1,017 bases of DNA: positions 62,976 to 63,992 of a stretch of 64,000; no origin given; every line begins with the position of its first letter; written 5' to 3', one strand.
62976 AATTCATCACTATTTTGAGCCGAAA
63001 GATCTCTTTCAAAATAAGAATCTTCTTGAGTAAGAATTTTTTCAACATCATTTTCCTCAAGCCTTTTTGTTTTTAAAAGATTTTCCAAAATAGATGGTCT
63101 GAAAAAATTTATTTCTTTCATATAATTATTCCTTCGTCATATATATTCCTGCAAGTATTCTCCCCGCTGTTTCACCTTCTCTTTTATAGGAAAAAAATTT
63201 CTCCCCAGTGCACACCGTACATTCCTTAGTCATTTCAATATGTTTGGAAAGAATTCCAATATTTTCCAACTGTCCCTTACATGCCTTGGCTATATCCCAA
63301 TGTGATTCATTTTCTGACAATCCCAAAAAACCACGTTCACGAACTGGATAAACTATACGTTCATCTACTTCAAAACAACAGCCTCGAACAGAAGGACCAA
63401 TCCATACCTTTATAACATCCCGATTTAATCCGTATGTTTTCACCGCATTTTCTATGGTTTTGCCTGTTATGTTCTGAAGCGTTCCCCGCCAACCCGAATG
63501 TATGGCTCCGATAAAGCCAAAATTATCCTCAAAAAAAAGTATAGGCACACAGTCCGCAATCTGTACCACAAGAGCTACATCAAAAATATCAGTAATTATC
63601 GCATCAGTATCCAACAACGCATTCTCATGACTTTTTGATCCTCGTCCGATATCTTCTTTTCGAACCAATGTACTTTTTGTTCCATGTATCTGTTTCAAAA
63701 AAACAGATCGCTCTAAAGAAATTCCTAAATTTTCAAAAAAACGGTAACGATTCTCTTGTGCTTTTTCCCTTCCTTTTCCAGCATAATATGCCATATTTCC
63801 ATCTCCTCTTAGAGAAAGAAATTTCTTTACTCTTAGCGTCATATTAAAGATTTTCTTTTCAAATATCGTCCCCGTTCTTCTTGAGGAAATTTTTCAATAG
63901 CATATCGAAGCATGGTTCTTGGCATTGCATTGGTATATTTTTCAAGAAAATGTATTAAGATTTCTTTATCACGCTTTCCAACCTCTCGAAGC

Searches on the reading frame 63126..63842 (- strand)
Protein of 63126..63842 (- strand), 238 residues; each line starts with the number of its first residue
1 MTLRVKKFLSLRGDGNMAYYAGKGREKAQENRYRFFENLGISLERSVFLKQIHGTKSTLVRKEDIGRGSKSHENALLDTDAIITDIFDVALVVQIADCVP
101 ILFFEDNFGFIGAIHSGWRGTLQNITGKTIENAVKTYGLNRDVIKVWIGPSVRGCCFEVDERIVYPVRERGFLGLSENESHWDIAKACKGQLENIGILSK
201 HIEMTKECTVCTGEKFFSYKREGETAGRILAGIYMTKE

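Call 62: search_protein_families(library=pfam, proteins=[window:63126-63842:-], max_evalue=0.0001)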
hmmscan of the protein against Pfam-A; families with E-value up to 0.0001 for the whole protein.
window:63126-63842:- (238 aa): 1 family
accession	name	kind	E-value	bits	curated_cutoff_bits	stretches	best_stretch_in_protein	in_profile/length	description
PF02578.20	Cu-oxidase_4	-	1.9e-59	201.4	22.9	1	16-233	16-237/238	Multi-copper polyphenol oxidoreductase laccase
